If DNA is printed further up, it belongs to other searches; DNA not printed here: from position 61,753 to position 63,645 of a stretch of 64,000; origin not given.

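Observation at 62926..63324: Seven near-perfect 57-bp tandem repeats encoding a Gly/Met-rich 19-aa unit in a secreted protein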

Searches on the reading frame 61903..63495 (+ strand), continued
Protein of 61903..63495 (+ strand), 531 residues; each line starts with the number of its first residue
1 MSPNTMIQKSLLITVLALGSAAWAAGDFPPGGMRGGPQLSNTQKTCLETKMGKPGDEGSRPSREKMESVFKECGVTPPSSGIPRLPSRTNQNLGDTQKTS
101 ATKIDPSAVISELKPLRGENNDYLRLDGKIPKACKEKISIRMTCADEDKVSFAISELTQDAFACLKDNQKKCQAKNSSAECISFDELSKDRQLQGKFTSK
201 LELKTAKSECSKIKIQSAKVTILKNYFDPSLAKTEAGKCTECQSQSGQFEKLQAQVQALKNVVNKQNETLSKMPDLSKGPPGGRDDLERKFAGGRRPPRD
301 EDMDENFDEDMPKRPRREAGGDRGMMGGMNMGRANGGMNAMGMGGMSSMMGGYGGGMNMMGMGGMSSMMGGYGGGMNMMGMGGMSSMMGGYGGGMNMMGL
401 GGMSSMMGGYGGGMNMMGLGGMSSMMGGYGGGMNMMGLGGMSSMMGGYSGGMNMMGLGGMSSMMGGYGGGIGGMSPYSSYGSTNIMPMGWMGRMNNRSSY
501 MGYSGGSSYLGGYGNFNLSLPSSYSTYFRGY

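Call 19: search_protein_families(library=ncbifam, proteins=[L002:11111-11776:+, L002:11776-13227:+, L003:11738-12415:+, L003:12408-13961:+, L004:12070-12738:+, L004:12738-14309:+, L001:13571-15052:+], max_evalue=1e-10)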
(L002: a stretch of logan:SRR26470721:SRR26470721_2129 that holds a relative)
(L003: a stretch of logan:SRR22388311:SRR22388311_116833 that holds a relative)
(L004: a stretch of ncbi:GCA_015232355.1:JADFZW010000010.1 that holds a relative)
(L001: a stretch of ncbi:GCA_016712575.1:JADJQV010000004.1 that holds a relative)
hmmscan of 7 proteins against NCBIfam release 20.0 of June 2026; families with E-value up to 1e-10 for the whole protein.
L002:11111-11776:+ (222 aa): 60 families (the best 25 are shown)
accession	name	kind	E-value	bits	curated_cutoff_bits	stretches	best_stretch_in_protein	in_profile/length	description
NF008296.0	PRK11083.1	equivalog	1.3e-48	165.4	273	1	2-221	5-227/228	two-component system response regulator CreB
TIGR02154.1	PhoB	equivalog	4.5e-47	160.3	296.2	1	2-219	4-225/226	phosphate regulon transcriptional regulator PhoB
NF053854.1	RespRegPhoBBctds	equivalog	1.1e-45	155.8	270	1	3-219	1-224/225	two-component system response regulator PhoB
NF040689.1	MtrAB_MtrA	equivalog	1e-42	145.9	300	1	3-218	1-217/219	MtrAB system response regulator MtrA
NF007928.2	PRK10643.1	equivalog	1.3e-41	142.6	330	1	1-219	1-216/216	two-component system response regulator PmrA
NF041734.1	resp_reg_RppA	equivalog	1.9e-41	141.9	250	1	1-220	1-228/229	two-component system response regulator RppA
NF007982.1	PRK10710.1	equivalog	1.9e-39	135.6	380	1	2-220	9-228/235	envelope stress response regulator BaeR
NF007005.1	PRK09468.1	equivalog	5.9e-39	133.9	331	1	2-217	5-229/237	osmolarity response regulator transcription factor OmpR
NF045991.1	RespRegCtrARhodob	equivalog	1.5e-38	132.8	350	1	1-220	1-222/224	response regulator transcription factor CtrA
NF045944.1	ResRegRpaBCyano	equivalog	2.7e-36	125.1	330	1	4-220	1-228/229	response regulator transcription factor RpaB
NF033117.2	vanR_ACDEGLN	exception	6.7e-35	120.7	350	1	3-220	1-226/226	VanR-ABDEGLN family response regulator transcription factor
NF040534.1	resp_reg_YycF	equivalog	2.2e-34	118.7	340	1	2-220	2-228/231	response regulator YycF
NF012023.0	PRK15479.1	equivalog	9.2e-34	116.9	337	1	1-221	1-219/224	transcriptional regulator TctD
NF051850.1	RespRegRprY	equivalog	2.3e-33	115.5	370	1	1-219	5-226/234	response regulator transcription factor RprY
TIGR03787.1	marine_sort_RR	equivalog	4e-33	114.8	335.7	1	2-220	2-226/227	proteobacterial dedicated sortase system response regulator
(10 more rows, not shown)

L002:11776-13227:+ (484 aa): 36 families (the best 25 are shown)
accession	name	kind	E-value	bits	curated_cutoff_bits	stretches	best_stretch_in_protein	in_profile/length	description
NF007898.0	PRK10604.1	equivalog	2.6e-27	96.1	478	1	183-481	149-422/433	two-component system sensor histidine kinase RstB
NF046044.1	PnpS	equivalog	7.7e-26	91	400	1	245-464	162-377/390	two-component system histidine kinase PnpS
NF012163.2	BaeS_SmeS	equivalog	3.6e-25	88.8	500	1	179-464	174-444/457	sensor histidine kinase efflux regulator BaeS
NF045900.1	HisKinCpxALeg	equivalog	1.1e-24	87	800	1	207-481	189-450/451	two-component system sensor histidine kinase CpxA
TIGR01386.1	cztS_silS_copS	subfamily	1.2e-24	87.2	292.55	1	197-464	191-445/457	heavy metal sensor histidine kinase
NF040691.1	MtrAB_MtrB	equivalog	2.1e-24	86.4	450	1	172-419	192-434/507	MtrAB system histidine kinase MtrB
NF007837.0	PRK10549.1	equivalog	2.9e-24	85.6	603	1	179-468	174-448/466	envelope stress sensor histidine kinase BaeS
NF058527.1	HistKinChvGCaul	equivalog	1.7e-22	79.9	740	1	221-481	281-532/535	two-component sensor histidine kinase ChvG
NF033092.0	HK_WalK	equivalog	3.1e-22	78.9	725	1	248-466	367-582/594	cell wall metabolism sensor histidine kinase WalK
TIGR02966.1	phoR_proteo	equivalog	4e-22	78.7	334.2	1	243-462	104-319/333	phosphate regulon sensor histidine kinase PhoR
NF008312.0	PRK11100.1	equivalog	5.6e-22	78.2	356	1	174-468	191-464/477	two-component system sensor histidine kinase CreC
NF033091.0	HK_VanS_ACDEFG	equivalog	5.8e-21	74.8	400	1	189-465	10-282/293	vancomycin resistance histidine kinase VanS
NF006800.0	PRK09303.1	equivalog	3e-20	72.5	342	1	245-460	143-359/383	histidine kinase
NF033792.0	ActS_PrrB_HisK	equivalog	6.7e-19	68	350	1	261-481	210-418/423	ActS/PrrB/RegB family redox-sensitive histidine kinase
NF007793.0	PRK10490.1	equivalog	3.5e-18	65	1123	1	247-481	658-881/895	two-component system sensor histidine kinase KdpD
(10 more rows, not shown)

L003:11738-12415:+ (226 aa): 72 families (the best 25 are shown)
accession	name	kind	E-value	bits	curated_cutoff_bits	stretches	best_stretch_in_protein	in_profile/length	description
TIGR02154.1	PhoB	equivalog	1.3e-50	171.8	296.2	1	3-220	4-225/226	phosphate regulon transcriptional regulator PhoB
NF053854.1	RespRegPhoBBctds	equivalog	3.6e-50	170.4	270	1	4-220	1-224/225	two-component system response regulator PhoB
NF040689.1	MtrAB_MtrA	equivalog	5.5e-47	159.9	300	1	4-220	1-218/219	MtrAB system response regulator MtrA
NF008296.0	PRK11083.1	equivalog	2.5e-46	157.9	273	1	3-222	5-227/228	two-component system response regulator CreB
NF007005.1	PRK09468.1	equivalog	8.9e-44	149.7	331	1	3-219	5-230/237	osmolarity response regulator transcription factor OmpR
NF040534.1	resp_reg_YycF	equivalog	6e-43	146.8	340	1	3-221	2-228/231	response regulator YycF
NF007982.1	PRK10710.1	equivalog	1e-42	146.3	380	1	3-222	9-229/235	envelope stress response regulator BaeR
NF045944.1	ResRegRpaBCyano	equivalog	1e-41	142.8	330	1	5-220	1-227/229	response regulator transcription factor RpaB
NF007928.2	PRK10643.1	equivalog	1.4e-40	139.2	330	1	2-219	1-215/216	two-component system response regulator PmrA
NF041734.1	resp_reg_RppA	equivalog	1.1e-39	136.1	250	1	3-221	2-228/229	two-component system response regulator RppA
NF012227.0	AdeR_RR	equivalog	6.1e-39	133.9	340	1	3-221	13-237/239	efflux system response regulator transcription factor AdeR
NF041733.1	resp_reg_CseB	equivalog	8.4e-39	133.3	350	1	3-220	2-226/228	two-component system response regulator CseB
NF008034.0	PRK10766.1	equivalog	1.3e-38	132.8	275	1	3-203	4-214/231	two-component system response regulator TorR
NF012023.0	PRK15479.1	equivalog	8.5e-38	130.1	337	1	3-225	2-222/224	transcriptional regulator TctD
NF033117.2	vanR_ACDEGLN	exception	1.3e-37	129.6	350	1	4-221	1-226/226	VanR-ABDEGLN family response regulator transcription factor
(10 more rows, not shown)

L003:12408-13961:+ (518 aa): 39 families (the best 25 are shown)
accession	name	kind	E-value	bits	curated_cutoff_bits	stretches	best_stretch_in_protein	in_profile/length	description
NF046044.1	PnpS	equivalog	7.4e-31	107.5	400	1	280-499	162-377/390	two-component system histidine kinase PnpS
NF007898.0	PRK10604.1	equivalog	3.6e-28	98.9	478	1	207-516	142-421/433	two-component system sensor histidine kinase RstB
TIGR02966.1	phoR_proteo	equivalog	4.9e-28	98.1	334.2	1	276-499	102-321/333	phosphate regulon sensor histidine kinase PhoR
NF008312.0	PRK11100.1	equivalog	6.5e-28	97.8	356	1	211-501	188-462/477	two-component system sensor histidine kinase CreC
NF033091.0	HK_VanS_ACDEFG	equivalog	1.4e-27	96.6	400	1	219-498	5-280/293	vancomycin resistance histidine kinase VanS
NF007837.0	PRK10549.1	equivalog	1.7e-26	92.9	603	1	208-498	168-443/466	envelope stress sensor histidine kinase BaeS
NF012163.2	BaeS_SmeS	equivalog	2.5e-26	92.6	500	1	207-497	167-442/457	sensor histidine kinase efflux regulator BaeS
NF033092.0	HK_WalK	equivalog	6.4e-25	87.8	725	1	282-499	366-580/594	cell wall metabolism sensor histidine kinase WalK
NF040691.1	MtrAB_MtrB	equivalog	8.1e-25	87.8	450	1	223-498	206-477/507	MtrAB system histidine kinase MtrB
TIGR01386.1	cztS_silS_copS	subfamily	1.1e-24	87.3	292.55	1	210-503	169-449/457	heavy metal sensor histidine kinase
NF058527.1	HistKinChvGCaul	equivalog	1.2e-24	86.9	740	1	204-516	229-531/535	two-component sensor histidine kinase ChvG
NF053855.1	HisKinPhoRBctds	equivalog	8.5e-22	77.3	500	1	288-499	361-569/583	two-component system sensor histidine kinase PhoR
NF045911.1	TCSHisKinNblS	equivalog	1.2e-21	76.7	1000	1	285-498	385-605/621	two-component system sensor histidine kinase NblS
NF045900.1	HisKinCpxALeg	equivalog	1.4e-21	76.8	800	1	208-500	152-438/451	two-component system sensor histidine kinase CpxA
NF006800.0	PRK09303.1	equivalog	9.2e-21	74.2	342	1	260-498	123-362/383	histidine kinase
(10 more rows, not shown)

L004:12070-12738:+ (223 aa): 63 families (the best 25 are shown)
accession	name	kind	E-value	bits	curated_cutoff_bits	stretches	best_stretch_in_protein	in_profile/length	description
TIGR02154.1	PhoB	equivalog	1.9e-46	158.2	296.2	1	3-220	4-225/226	phosphate regulon transcriptional regulator PhoB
NF008296.0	PRK11083.1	equivalog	8.8e-43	146.3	273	1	3-222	5-227/228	two-component system response regulator CreB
NF053854.1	RespRegPhoBBctds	equivalog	1.2e-42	145.8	270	1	4-220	1-224/225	two-component system response regulator PhoB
NF040689.1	MtrAB_MtrA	equivalog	1.3e-42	145.7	300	1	4-219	1-217/219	MtrAB system response regulator MtrA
NF041734.1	resp_reg_RppA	equivalog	2.4e-41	141.6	250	1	3-221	2-228/229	two-component system response regulator RppA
NF007928.2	PRK10643.1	equivalog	7.1e-40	136.9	330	1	3-220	2-216/216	two-component system response regulator PmrA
NF007982.1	PRK10710.1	equivalog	6.3e-39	133.9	380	1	3-222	9-229/235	envelope stress response regulator BaeR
NF007005.1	PRK09468.1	equivalog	7.5e-39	133.5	331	1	3-218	5-229/237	osmolarity response regulator transcription factor OmpR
NF045944.1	ResRegRpaBCyano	equivalog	2e-36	125.5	330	1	5-221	1-228/229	response regulator transcription factor RpaB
NF007820.0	PRK10529.1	equivalog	5.9e-36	124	325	1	2-220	2-223/225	two-component system response regulator KdpE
NF033117.2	vanR_ACDEGLN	exception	8e-36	123.7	350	1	4-221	1-226/226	VanR-ABDEGLN family response regulator transcription factor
NF045991.1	RespRegCtrARhodob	equivalog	2e-35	122.6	350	1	3-221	2-222/224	response regulator transcription factor CtrA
NF012227.0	AdeR_RR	equivalog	1e-34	120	340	1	3-222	13-238/239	efflux system response regulator transcription factor AdeR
NF007546.0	PRK10161.1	equivalog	1.3e-34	119.8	471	1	3-221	4-226/229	phosphate response regulator transcription factor PhoB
NF040534.1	resp_reg_YycF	equivalog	5e-34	117.6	340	1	3-221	2-228/231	response regulator YycF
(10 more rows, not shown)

L004:12738-14309:+ (524 aa): 33 families (the best 25 are shown)
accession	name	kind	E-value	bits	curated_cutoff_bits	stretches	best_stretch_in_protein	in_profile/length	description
NF046044.1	PnpS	equivalog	2.5e-30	105.8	400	1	271-511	161-384/390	two-component system histidine kinase PnpS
TIGR01386.1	cztS_silS_copS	subfamily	2.2e-29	102.8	292.55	1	199-504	167-445/457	heavy metal sensor histidine kinase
NF012163.2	BaeS_SmeS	equivalog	3.2e-26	92.3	500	1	202-503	170-443/457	sensor histidine kinase efflux regulator BaeS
TIGR02966.1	phoR_proteo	equivalog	3.2e-26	92.1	334.2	1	266-503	100-320/333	phosphate regulon sensor histidine kinase PhoR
NF007898.0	PRK10604.1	equivalog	9.8e-25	87.6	478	1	201-504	140-409/433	two-component system sensor histidine kinase RstB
NF007837.0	PRK10549.1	equivalog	1.4e-23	83.3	603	1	204-504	172-444/466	envelope stress sensor histidine kinase BaeS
NF040691.1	MtrAB_MtrB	equivalog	1.6e-23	83.5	450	1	202-503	195-477/507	MtrAB system histidine kinase MtrB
NF008312.0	PRK11100.1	equivalog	6.8e-23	81.2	356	1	201-506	191-462/477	two-component system sensor histidine kinase CreC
NF045911.1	TCSHisKinNblS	equivalog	1.8e-22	79.4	1000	1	276-510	384-612/621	two-component system sensor histidine kinase NblS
NF045900.1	HisKinCpxALeg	equivalog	5.2e-22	78.2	800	1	219-523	178-450/451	two-component system sensor histidine kinase CpxA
NF007007.0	PRK09470.1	equivalog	7.9e-22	77.8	486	1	200-504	172-445/463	envelope stress sensor histidine kinase CpxA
NF058527.1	HistKinChvGCaul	equivalog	1.3e-21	77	740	1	247-523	280-532/535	two-component sensor histidine kinase ChvG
NF053855.1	HisKinPhoRBctds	equivalog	1.7e-21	76.3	500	1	278-507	359-572/583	two-component system sensor histidine kinase PhoR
NF041735.1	hist_kin_RppB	equivalog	3e-20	72.4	400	1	286-506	222-427/438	two-component system sensor histidine kinase RppB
NF033092.0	HK_WalK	equivalog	4.4e-20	71.8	725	1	274-513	366-589/594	cell wall metabolism sensor histidine kinase WalK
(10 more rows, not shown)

L001:13571-15052:+ (494 aa): 40 families (the best 25 are shown)
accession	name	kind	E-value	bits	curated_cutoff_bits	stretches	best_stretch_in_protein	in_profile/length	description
NF007898.0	PRK10604.1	equivalog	1.5e-28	100.1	478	1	190-492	147-423/433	two-component system sensor histidine kinase RstB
NF046044.1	PnpS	equivalog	1.7e-28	99.8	400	1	252-477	160-381/390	two-component system histidine kinase PnpS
NF012163.2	BaeS_SmeS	equivalog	1.3e-26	93.5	500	1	203-472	188-443/457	sensor histidine kinase efflux regulator BaeS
TIGR02966.1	phoR_proteo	equivalog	4e-26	91.8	334.2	1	251-473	103-321/333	phosphate regulon sensor histidine kinase PhoR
NF058527.1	HistKinChvGCaul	equivalog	1e-25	90.5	740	1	171-493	225-534/535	two-component sensor histidine kinase ChvG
NF040691.1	MtrAB_MtrB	equivalog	1.2e-25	90.5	450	1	186-492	195-492/507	MtrAB system histidine kinase MtrB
NF007837.0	PRK10549.1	equivalog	1.4e-25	90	603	1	207-492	192-458/466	envelope stress sensor histidine kinase BaeS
NF033092.0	HK_WalK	equivalog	2.9e-25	88.9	725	1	252-491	362-593/594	cell wall metabolism sensor histidine kinase WalK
TIGR01386.1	cztS_silS_copS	subfamily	5.1e-25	88.4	292.55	1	211-475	196-446/457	heavy metal sensor histidine kinase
NF008025.0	PRK10755.1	equivalog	3.8e-24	85.1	314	1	181-490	66-354/362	two-component system sensor histidine kinase PmrB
NF008312.0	PRK11100.1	equivalog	5e-24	85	356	1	185-475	193-462/477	two-component system sensor histidine kinase CreC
NF045900.1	HisKinCpxALeg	equivalog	4.1e-21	75.2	800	1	204-478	180-442/451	two-component system sensor histidine kinase CpxA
NF033091.0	HK_VanS_ACDEFG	equivalog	2.1e-20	73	400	1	227-473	39-281/293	vancomycin resistance histidine kinase VanS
NF006800.0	PRK09303.1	equivalog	2.7e-20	72.6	342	1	253-476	142-366/383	histidine kinase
NF041735.1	hist_kin_RppB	equivalog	4.8e-20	71.8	400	1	268-476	222-428/438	two-component system sensor histidine kinase RppB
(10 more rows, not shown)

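Call 57: search_solved_structures(query=window:61903-63495:+, max_evalue=1)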
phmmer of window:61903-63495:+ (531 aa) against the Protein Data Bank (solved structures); distinct sequences matched with E-value up to 1: 1.
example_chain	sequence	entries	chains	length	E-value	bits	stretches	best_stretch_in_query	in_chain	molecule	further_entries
4zry_A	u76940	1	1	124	0.58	12.1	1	198-275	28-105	Keratin, type I cytoskeletal 10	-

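Call 61: list_cluster_members(proteins=[P0005, P0009, P0010, P0011, P0012, P0013, P0018, P0021, P0022, P0025])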
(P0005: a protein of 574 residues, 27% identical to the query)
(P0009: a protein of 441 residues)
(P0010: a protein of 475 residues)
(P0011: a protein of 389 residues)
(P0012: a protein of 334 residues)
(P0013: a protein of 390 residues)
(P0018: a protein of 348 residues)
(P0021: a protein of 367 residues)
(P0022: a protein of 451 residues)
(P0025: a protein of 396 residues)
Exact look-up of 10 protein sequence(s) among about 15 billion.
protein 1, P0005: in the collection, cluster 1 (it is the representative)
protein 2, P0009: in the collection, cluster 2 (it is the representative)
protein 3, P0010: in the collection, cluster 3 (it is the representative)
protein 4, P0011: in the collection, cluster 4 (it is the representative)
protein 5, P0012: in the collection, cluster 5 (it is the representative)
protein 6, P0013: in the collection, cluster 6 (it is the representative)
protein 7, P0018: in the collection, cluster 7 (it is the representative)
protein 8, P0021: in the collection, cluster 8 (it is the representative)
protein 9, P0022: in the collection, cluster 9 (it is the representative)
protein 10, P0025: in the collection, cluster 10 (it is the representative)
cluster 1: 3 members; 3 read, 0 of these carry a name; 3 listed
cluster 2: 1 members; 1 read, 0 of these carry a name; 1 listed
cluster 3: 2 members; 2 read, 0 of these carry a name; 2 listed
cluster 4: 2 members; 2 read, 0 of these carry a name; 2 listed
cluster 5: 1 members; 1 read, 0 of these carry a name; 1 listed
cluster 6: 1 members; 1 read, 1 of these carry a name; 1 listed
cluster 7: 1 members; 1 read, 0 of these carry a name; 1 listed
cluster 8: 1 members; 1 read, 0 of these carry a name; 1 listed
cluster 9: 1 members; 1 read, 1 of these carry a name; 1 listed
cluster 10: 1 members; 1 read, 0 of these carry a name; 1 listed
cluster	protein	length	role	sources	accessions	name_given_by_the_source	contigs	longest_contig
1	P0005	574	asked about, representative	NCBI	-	-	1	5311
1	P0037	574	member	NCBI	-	-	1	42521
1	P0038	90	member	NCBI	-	-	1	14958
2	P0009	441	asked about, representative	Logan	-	-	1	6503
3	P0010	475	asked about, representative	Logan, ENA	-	-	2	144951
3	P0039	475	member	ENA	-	-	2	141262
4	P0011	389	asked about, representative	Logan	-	-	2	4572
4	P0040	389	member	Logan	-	-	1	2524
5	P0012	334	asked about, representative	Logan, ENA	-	-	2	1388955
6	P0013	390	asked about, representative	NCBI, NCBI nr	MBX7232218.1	MAG: hypothetical protein K1X29_09055 [Bdellovibrionales bacterium] | hypothetical protein [Bdellovibrionales bacterium]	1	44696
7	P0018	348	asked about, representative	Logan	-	-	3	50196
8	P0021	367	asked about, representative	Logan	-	-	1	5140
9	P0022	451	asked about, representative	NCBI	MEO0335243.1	MAG: hypothetical protein AAF202_02545 [Pseudomonadota bacterium]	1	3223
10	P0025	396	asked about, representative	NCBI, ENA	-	-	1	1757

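Call 66: search_protein_families(library=pfam, proteins=[L002:8677-9243:+], max_evalue=10)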
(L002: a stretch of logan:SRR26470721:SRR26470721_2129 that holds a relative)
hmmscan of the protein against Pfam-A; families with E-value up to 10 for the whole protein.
L002:8677-9243:+ (189 aa): 0 families

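Call 83: search_protein_families(library=pfam, proteins=[L001:7295-7705:-, L001:7899-8324:-, L001:15487-16161:+, L001:16256-16738:+], max_evalue=0.01)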
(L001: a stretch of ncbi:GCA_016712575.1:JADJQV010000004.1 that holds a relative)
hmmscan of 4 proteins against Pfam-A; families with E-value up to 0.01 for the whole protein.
L001:7295-7705:- (136 aa): 0 families

L001:7899-8324:- (141 aa): 0 families

L001:15487-16161:+ (225 aa): 0 families

L001:16256-16738:+ (161 aa): 0 families
